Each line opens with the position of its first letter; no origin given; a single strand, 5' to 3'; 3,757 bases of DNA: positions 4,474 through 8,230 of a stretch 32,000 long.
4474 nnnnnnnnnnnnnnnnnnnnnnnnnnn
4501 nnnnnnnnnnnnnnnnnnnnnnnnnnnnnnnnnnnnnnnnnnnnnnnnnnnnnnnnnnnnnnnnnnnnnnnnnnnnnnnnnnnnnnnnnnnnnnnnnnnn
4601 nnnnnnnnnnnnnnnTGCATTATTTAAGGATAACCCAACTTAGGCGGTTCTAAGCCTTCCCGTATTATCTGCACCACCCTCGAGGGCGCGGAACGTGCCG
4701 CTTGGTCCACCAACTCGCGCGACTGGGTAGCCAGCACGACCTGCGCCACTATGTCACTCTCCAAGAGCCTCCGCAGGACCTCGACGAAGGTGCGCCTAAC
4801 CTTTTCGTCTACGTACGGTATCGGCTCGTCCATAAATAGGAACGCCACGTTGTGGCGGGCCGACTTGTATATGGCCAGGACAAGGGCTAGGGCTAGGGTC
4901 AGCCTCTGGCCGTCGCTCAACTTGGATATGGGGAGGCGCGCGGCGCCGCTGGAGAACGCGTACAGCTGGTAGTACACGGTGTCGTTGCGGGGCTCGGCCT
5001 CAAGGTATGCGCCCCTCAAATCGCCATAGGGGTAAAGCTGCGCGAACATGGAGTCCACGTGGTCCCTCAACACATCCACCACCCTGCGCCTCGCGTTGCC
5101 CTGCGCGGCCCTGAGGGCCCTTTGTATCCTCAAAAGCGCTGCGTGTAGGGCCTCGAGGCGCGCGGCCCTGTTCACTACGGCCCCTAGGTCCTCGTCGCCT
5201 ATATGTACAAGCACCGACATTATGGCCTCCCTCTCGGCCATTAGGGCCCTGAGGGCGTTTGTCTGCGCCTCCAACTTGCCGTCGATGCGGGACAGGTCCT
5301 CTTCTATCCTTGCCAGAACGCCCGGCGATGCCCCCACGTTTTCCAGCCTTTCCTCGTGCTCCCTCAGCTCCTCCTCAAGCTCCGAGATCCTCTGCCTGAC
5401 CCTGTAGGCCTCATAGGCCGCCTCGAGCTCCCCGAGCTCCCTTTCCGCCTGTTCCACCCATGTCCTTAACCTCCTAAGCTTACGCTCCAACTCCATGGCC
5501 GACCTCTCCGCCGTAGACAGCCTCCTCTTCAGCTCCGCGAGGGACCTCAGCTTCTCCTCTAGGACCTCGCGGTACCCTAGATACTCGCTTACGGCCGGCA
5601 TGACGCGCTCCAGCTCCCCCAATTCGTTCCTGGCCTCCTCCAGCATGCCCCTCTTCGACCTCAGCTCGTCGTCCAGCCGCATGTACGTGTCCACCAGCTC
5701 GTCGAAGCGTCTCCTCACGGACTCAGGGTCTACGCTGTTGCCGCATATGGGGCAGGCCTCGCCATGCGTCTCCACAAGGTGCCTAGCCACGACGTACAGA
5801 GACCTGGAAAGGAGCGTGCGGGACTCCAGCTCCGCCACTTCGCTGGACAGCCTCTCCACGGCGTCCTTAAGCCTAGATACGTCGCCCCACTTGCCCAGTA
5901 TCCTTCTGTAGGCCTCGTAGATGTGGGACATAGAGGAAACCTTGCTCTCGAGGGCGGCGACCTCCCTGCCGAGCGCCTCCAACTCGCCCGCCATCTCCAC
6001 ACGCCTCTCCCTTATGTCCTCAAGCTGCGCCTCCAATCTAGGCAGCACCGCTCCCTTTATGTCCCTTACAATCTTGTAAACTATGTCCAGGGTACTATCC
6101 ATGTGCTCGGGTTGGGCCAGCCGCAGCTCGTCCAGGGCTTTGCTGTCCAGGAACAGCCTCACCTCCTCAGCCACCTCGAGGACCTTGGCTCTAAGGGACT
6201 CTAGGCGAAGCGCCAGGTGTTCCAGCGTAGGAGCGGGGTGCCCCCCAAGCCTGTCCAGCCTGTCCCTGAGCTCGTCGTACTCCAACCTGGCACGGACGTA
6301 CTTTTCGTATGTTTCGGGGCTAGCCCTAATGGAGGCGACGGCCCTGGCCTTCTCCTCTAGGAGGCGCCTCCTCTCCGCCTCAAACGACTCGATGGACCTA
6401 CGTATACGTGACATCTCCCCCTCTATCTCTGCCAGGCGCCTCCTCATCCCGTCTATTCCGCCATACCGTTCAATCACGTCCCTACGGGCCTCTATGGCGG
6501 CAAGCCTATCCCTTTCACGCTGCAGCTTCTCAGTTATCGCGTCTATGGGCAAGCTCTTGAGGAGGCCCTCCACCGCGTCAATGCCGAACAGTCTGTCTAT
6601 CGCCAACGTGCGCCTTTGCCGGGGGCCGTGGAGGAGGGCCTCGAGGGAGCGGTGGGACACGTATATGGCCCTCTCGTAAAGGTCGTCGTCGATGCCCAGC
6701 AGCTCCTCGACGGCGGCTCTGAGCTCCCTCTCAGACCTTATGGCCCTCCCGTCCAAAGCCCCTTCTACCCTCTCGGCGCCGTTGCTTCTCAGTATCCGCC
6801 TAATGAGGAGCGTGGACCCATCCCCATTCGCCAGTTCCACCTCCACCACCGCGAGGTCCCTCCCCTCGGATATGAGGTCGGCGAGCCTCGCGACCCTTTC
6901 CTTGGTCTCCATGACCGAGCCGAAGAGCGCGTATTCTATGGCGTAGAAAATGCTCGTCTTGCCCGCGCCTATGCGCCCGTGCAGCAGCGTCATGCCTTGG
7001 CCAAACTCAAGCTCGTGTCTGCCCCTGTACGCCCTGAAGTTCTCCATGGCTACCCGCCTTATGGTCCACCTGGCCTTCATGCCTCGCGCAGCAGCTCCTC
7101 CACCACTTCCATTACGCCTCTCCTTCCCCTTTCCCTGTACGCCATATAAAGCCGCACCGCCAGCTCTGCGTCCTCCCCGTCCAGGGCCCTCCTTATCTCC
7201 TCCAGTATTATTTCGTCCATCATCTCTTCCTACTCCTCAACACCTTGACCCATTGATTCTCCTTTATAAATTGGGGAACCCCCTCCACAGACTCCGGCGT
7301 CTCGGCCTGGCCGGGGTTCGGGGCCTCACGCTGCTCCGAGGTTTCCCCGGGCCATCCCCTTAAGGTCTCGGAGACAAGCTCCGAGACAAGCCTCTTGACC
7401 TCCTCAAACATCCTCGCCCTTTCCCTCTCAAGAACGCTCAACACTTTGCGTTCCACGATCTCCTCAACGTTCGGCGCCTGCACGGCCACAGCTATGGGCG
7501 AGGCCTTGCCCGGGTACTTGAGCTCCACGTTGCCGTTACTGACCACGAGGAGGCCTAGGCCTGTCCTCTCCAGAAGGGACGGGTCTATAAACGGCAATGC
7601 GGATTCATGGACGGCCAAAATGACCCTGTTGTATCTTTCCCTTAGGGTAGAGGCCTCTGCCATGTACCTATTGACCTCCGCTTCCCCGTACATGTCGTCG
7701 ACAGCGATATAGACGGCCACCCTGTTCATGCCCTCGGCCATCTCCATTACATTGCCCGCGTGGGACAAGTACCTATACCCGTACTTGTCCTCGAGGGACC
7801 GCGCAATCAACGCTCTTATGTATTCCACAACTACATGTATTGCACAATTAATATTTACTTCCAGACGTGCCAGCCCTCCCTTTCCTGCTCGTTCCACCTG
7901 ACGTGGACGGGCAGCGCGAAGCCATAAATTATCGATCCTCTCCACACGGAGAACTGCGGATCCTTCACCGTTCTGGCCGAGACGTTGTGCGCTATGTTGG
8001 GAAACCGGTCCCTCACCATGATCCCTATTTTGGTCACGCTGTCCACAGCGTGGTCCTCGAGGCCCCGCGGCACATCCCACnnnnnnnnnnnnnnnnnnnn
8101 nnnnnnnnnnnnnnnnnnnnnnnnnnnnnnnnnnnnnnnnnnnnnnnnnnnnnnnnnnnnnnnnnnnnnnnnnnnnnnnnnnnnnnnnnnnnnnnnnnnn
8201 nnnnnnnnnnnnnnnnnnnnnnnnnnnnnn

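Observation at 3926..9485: Complete crenactin/arcadin (Arcade) cytoskeleton operon with six tightly packed genes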

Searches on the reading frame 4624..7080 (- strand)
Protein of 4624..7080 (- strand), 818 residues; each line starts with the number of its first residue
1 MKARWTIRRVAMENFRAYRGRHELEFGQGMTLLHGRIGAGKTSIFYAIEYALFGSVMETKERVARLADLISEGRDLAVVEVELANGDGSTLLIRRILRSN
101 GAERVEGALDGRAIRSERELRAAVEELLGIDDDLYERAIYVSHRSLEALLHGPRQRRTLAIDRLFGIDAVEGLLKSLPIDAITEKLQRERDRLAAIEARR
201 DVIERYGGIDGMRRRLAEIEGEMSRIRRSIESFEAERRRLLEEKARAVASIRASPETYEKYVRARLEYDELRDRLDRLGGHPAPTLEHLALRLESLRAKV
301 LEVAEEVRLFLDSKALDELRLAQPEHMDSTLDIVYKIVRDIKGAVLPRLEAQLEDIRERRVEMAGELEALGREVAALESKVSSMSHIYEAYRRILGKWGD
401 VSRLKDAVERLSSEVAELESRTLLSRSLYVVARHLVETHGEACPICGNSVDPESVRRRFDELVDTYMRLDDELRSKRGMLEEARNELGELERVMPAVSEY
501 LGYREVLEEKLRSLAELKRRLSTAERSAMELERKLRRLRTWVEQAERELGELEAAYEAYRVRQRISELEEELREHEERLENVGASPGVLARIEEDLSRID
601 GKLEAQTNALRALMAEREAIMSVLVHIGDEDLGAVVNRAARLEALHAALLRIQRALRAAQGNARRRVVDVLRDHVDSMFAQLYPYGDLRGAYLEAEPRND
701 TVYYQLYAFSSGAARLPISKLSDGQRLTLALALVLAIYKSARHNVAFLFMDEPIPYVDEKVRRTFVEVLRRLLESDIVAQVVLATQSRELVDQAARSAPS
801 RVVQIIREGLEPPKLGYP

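Call 3: search_protein_families(library=pfam, proteins=[window:4624-7080:-], max_evalue=1)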
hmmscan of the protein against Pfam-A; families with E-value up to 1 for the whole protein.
window:4624-7080:- (818 aa): 40 families (the best 25 are shown)
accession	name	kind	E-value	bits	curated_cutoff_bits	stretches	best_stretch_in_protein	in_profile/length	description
PF13476.12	AAA_23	-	8.9e-21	75.9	27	1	9-224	1-187/201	AAA domain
PF02463.25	SMC_N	-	1.4e-18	67.6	40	1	7-796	2-207/220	RecF/RecN/SMC N terminal domain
PF13175.12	AAA_15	-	2.1e-07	31.3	32.1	2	7-50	3-45/374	AAA ATPase domain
PF13304.12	AAA_21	-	9.5e-07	29.6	27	1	659-792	220-304/304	AAA domain, putative AbiEii toxin, Type IV TA system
PF05531.17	NPV_P10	-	1.3e-05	26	29.8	0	594-625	35-66/75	Nucleopolyhedrovirus P10 protein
PF13555.12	AAA_29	-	6.3e-05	23.1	27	1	8-55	2-49/61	P-loop containing region of AAA domain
PF13166.12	AAA_13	-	0.00018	20.8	36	1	433-789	248-572/713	AAA domain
PF08393.18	DHC_N2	-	0.00029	20.3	31.9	1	371-614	5-225/403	Dynein heavy chain, N-terminal region 2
PF13851.11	GAS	-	0.00071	19.5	32.3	1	498-581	54-131/200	Growth-arrest specific micro-tubule binding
PF10473.14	CENP-F_leu_zip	-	0.0014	19.1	34.5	2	179-253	61-133/140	Leucine-rich repeats of kinetochore protein Cenp-F/LEK1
PF13401.12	AAA_22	-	0.0015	19.3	27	1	26-128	3-79/130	AAA domain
PF13514.12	AAA_27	-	0.0049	16.9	22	1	7-146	3-130/206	AAA domain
PF14712.11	Snapin_Pallidin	-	0.0075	17.1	29.6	0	345-418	14-88/89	Snapin/Pallidin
PF19220.6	Rod_CreS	-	0.0083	15.6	100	1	342-421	74-154/359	Crescentin, rod domain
PF07303.18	Occludin_ELL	-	0.019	16.2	31.2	0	456-543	14-97/101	Occludin homology domain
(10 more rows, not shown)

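Call 4: search_protein_families(library=ncbifam, proteins=[window:4624-7080:-], max_evalue=1)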
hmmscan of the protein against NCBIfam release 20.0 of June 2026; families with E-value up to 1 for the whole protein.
window:4624-7080:- (818 aa): 54 families (the best 25 are shown)
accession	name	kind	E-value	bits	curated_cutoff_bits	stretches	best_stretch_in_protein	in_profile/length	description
NF053563.1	Rkd4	equivalog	2.3e-180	601.4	860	1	5-768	1-747/747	arcadin-4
NF041034.1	Rad50_Sulf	equivalog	2.7e-47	161.2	1000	2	459-792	526-849/872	DNA double-strand break repair ATPase Rad50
NF003034.1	PRK03918.1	equivalog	1.3e-34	119.4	700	3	7-583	3-583/878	DNA double-strand break repair ATPase Rad50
NF002244.0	PRK01156.1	equivalog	4.8e-33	114.3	847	3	7-251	3-241/895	DNA double-strand break repair ATPase Rad50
NF045487.1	ASRP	equivalog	8.7e-31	107.2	300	3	335-779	196-589/593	archaea-specific SMC-related protein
NF002572.0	PRK02224.1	equivalog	2.4e-27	95.7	1087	3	7-320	3-308/888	DNA double-strand break repair ATPase Rad50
NF041035.1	Rad50_Halo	equivalog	2.5e-24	85.7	1000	2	7-594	3-603/883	DNA double-strand break repair ATPase Rad50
TIGR02169.1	SMC_prok_A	equivalog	2.2e-23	82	729.4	3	7-102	2-105/1165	chromosome segregation protein SMC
TIGR00618.1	sbcc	subfamily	2.9e-11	42.1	478.5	1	9-171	5-180/1043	exonuclease subunit SbcC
NF041751.2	sbcc_Staph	equivalog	3.2e-11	42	920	2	364-576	437-641/1007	exonuclease subunit SbcC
TIGR03185.1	DNA_S_dndD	equivalog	4.7e-11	41.9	245.85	2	350-766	188-596/650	DNA sulfur modification protein DndD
TIGR02168.1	SMC_prok_B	equivalog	9.4e-10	36.9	567.35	2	348-652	204-506/1181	chromosome segregation protein SMC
NF047515.1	SpiroCoCo_C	equivalog_domain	6.7e-09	35.3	125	2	459-617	99-265/313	SpiroCoCo family coiled-coil protein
TIGR04211.1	SH3_and_anchor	equivalog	1.6e-08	34.4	65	2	465-560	67-159/198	TIGR04211 family SH3 domain-containing protein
TIGR00611.2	recf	equivalog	2.2e-07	30.4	172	2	7-158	1-136/339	DNA replication/repair protein RecF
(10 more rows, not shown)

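Call 97: search_solved_structures(query=window:4624-7080:-, max_evalue=0.00001)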
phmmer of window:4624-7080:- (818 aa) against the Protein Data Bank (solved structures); distinct sequences matched with E-value up to 0.00001: 13.
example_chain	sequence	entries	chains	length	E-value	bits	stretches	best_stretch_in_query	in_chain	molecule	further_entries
5f3w_B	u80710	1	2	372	3e-18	68.9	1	7-239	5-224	DNA double-strand break repair Rad50 ATPase,DNA double-strand break repair Rad50 ATPase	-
3aux_A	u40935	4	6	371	5e-18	68.1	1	7-238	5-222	DNA double-strand break repair rad50 ATPase | DNA double-strand break repair Rad50 ATPase,DNA double-strand break repair Rad50 ATPase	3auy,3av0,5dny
4nci_A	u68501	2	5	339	2.5e-15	59.2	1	688-794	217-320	DNA double-strand break repair Rad50 ATPase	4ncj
3qkt_A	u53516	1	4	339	3.5e-15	58.8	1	688-794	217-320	DNA double-strand break repair rad50 ATPase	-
3qku_A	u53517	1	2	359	3.8e-15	58.6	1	689-794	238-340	DNA double-strand break repair rad50 ATPase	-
4nch_A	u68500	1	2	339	1.8e-14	56.4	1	688-794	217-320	DNA double-strand break repair Rad50 ATPase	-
4nck_A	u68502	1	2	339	2.8e-14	55.8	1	688-794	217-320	DNA double-strand break repair Rad50 ATPase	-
1f2t_B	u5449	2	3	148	2.6e-10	42.6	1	689-794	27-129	RAD50 ABC-ATPASE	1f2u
1ii8_B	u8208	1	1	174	2.7e-10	42.6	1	688-794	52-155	Rad50 ABC-ATPase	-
3qkr_B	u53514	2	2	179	2.9e-10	42.5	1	688-794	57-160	DNA double-strand break repair rad50 ATPase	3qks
3qf7_A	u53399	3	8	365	4.6e-10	41.8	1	9-177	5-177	Rad50 | Probable DNA double-strand break repair Rad50 ATPase,Probable DNA double-strand break repa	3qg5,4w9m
1us8_B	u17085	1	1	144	1.3e-09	40.4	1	689-794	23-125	DNA DOUBLE-STRAND BREAK REPAIR RAD50 ATPASE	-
3tho_A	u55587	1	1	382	9.6e-09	37.5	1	9-177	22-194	Probable DNA double-strand break repair Rad50 ATPase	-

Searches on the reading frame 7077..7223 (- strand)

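Call 3: search_protein_families(library=pfam, proteins=[window:7077-7223:-], max_evalue=1)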
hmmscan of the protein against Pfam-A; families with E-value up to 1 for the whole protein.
window:7077-7223:- (48 aa): 1 family
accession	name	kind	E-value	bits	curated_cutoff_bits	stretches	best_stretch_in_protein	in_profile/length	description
PF11239.13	DUF3040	-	0.021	15.5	24.7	1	6-37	10-46/84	Protein of unknown function (DUF3040)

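Call 4: search_protein_families(library=ncbifam, proteins=[window:7077-7223:-], max_evalue=1)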
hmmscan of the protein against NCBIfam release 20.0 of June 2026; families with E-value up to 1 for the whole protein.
window:7077-7223:- (48 aa): 1 family
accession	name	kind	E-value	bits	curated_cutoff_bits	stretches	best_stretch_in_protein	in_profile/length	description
NF053562.1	Rkd3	equivalog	2e-11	43.7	90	1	3-47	2-46/56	arcadin-3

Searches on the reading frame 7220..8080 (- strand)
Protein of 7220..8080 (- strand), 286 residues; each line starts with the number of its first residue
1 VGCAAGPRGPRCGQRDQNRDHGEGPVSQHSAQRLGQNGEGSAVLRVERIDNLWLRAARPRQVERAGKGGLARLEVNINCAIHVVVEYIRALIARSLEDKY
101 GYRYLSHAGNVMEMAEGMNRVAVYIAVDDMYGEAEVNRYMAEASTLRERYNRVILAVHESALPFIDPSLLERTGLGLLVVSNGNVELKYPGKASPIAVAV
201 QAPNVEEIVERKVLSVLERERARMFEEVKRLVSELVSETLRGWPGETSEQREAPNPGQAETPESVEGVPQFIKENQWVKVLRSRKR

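Call 3: search_protein_families(library=pfam, proteins=[window:7220-8080:-], max_evalue=1)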
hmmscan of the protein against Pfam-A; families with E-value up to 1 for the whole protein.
window:7220-8080:- (286 aa): 0 families

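Call 4: search_protein_families(library=ncbifam, proteins=[window:7220-8080:-], max_evalue=1)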
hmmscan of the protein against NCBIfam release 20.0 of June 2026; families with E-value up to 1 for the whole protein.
window:7220-8080:- (286 aa): 2 families
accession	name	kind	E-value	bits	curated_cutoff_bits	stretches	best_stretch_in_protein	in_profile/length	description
NF053561.1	Rkd2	equivalog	4.2e-28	98.4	290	1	85-284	1-195/196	arcadin-2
NF011043.0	PRK14473.1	equivalog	0.073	13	168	1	198-239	94-135/164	F0F1 ATP synthase subunit B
